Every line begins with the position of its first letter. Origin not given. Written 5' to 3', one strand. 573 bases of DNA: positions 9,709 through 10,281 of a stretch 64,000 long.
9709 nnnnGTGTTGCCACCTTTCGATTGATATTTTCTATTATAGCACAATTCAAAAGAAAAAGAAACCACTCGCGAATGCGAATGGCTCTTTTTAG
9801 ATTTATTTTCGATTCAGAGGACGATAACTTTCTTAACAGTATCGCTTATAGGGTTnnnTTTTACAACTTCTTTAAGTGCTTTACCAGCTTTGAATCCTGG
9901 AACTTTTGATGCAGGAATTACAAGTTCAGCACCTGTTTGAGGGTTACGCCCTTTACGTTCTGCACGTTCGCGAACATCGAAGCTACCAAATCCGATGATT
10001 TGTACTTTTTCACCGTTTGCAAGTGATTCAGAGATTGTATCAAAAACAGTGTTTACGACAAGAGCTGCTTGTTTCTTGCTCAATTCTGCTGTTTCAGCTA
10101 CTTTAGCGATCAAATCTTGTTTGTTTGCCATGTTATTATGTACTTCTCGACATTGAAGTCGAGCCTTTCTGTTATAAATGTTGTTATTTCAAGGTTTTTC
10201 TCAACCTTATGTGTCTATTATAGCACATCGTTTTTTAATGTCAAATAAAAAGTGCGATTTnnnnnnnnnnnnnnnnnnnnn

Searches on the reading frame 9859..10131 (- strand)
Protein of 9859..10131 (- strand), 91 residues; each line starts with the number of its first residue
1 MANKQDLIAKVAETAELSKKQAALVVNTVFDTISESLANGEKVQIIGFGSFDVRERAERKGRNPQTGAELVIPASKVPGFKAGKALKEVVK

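Call 34: search_protein_families(library=pfam, proteins=[window:9859-10131:-], max_evalue=0.001)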
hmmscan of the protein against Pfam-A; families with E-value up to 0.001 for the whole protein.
window:9859-10131:- (91 aa): 3 families
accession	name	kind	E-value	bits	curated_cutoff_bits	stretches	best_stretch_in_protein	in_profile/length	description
PF00216.26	Bac_DNA_binding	-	2.1e-34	118.1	22.4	1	3-91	2-90/90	Bacterial DNA-binding protein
PF18291.6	HU-HIG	-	5.1e-05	23.8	26.2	1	4-65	34-94/125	HU domain fused to wHTH, Ig, or Glycine-rich motif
PF18289.6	HU-CCDC81_euk_2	-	0.0009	19.7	26.1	0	9-56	8-57/75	CCDC81 eukaryotic HU domain 2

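Call 98: find_related_loci(query=window:9859-10131:-, collection=genome_contigs, flank=1000)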
Query window:9859-10131:- (91 aa) in genome_contigs; peptide patterns used: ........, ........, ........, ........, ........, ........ (x = any residue, [..] = any of these).
600 stretches matched a pattern (row limit reached: there are more); 585 encode a relative of the query (tblastn E <= 1e-3); the best 80 are kept; 80 distinct loci.
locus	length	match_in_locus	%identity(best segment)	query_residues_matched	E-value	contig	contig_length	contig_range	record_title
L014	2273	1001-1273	69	1-91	5e-38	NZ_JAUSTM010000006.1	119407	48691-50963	Streptococcus moroccensis strain DSM 105143 Ga0480510_06, whole genome shotgun sequence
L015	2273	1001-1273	69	1-91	2e-37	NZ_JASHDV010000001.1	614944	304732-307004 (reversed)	Streptococcus timonensis strain OMI796 OMI796_00001, whole genome shotgun sequence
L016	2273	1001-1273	70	1-91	2e-37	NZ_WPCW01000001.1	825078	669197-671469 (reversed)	Streptococcus catagoni strain 99-1/2017 NODE_1_length_825078_cov_163.134888, whole genome shotgun sequence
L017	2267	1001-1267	70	3-91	5e-37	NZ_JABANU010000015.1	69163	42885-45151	Staphylococcus canis strain H16/1A NODE_15, whole genome shotgun sequence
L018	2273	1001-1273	68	1-91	3e-37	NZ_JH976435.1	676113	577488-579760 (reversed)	Amphibacillus jilinensis Y1 Scaffold2, whole genome shotgun sequence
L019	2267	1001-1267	69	3-91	3e-37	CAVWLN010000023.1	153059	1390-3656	MAG: uncultured Paenibacillaceae bacterium isolate MFD08669.bin.2.63 genome assembly, contig: contig_2808, whole genome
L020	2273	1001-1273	66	1-91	2e-36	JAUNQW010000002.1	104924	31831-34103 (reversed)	MAG: Atopococcus tabaci isolate S39M_St_73 NODE_2_length_104924_cov_10.385738, whole genome shotgun sequence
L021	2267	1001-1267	69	3-91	3e-36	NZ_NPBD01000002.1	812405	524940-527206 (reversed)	Terribacillus saccharophilus strain 7503-2 contig00002, whole genome shotgun sequence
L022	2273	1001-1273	65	1-91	9e-36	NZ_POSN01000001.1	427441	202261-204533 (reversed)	Apilactobacillus quenuiae strain HV_6 scaffold_0, whole genome shotgun sequence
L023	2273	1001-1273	66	1-91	1e-35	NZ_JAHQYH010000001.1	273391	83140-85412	Apilactobacillus waqarii strain HBW1 NODE_1_length_273391_cov_14.032540, whole genome shotgun sequence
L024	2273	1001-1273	73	1-91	2e-35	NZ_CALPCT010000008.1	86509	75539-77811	Streptococcus caecimuris strain DSM 110150 NODE_8_length_86509_cov_44.499051, whole genome shotgun sequence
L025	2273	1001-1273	71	1-91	2e-35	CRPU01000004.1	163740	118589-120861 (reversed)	Streptococcus pneumoniae genome assembly 6775_1#8, scaffold ERS020334SCcontig000004, whole genome shotgun sequence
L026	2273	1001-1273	73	1-91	2e-35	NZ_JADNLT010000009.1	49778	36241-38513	Streptococcus parasanguinis strain 1001095IJ_161003_H11 NODE_9_length_49778_cov_26.5854, whole genome shotgun sequence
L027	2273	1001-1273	73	1-91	2e-35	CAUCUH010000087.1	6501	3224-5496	MAG TPA_asm: uncultured Streptococcus sp. isolate ERR9610947_bin.7_MetaWRAP_v1.3_MAG genome assembly, contig: ERZ1853417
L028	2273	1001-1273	73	1-91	2e-35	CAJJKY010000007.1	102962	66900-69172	MAG TPA_asm: Streptococcus parasanguinis isolate SRR413738-bin.5 genome assembly, contig: NODE_130_length_102962_cov_10.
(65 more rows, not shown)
